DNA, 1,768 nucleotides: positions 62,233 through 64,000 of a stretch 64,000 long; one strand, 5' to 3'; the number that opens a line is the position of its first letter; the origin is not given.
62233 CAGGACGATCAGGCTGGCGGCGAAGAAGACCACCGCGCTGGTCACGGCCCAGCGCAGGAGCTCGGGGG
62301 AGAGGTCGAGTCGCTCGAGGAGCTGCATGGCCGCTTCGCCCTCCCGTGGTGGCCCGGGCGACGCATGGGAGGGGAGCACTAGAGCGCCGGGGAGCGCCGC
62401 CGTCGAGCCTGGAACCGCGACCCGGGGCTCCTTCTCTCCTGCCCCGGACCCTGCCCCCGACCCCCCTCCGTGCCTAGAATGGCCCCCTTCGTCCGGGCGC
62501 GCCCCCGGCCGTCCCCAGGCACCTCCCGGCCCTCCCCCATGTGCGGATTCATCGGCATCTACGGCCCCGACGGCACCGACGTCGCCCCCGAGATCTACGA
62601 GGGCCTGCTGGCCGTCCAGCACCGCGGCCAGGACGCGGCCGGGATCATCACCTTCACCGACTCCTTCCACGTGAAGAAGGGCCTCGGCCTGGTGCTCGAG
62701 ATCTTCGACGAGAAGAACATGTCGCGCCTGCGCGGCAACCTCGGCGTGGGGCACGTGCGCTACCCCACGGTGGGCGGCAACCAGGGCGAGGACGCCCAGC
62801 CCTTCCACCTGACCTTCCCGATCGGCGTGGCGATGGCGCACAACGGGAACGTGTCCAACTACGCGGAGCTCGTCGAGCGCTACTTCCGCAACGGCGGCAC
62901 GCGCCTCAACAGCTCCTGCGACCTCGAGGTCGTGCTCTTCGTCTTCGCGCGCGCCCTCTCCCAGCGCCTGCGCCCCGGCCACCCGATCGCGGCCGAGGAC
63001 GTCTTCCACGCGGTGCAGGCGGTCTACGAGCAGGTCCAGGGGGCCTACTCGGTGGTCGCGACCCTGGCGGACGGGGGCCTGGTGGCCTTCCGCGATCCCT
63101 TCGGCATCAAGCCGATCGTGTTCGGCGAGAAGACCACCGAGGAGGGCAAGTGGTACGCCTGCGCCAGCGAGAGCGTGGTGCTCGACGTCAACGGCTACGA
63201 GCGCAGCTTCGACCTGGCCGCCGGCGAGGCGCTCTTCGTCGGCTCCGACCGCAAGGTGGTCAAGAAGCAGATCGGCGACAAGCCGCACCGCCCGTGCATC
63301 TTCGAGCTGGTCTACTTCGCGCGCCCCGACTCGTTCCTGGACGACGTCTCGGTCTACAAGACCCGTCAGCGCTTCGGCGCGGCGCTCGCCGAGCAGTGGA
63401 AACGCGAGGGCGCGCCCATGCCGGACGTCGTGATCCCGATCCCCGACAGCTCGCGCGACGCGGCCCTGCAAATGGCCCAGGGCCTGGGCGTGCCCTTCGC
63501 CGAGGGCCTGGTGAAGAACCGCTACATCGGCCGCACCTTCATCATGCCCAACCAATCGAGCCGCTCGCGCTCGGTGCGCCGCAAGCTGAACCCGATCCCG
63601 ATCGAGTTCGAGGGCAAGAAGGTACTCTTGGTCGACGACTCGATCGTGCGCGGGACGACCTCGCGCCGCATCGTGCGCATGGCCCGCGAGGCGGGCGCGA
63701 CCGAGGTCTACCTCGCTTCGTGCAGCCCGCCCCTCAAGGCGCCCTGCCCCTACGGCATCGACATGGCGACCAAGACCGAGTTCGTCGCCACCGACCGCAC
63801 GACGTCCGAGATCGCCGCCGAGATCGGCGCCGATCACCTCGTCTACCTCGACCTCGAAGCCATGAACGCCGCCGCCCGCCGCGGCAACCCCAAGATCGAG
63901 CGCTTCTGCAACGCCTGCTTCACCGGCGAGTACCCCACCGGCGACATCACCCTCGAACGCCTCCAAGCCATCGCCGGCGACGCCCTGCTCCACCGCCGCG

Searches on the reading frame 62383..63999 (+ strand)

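Call 39: search_protein_families(library=pfam, proteins=[window:62383-63999:+], max_evalue=0.001)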
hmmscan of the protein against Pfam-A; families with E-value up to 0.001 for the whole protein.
window:62383-63999:+ (539 aa): 4 families
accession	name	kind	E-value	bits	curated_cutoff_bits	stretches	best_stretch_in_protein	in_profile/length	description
PF13522.11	GATase_6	-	5.9e-12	46.2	27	1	117-253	9-122/130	Glutamine amidotransferase domain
PF13537.11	GATase_7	-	5.5e-10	39.8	25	1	136-265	11-119/123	Glutamine amidotransferase domain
PF00156.33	Pribosyltran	-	2.3e-09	37.2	26.3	1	334-445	17-121/158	Phosphoribosyl transferase domain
PF13230.11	GATase_4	-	1.1e-05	24.9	23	1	116-236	69-185/272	Glutamine amidotransferases class-II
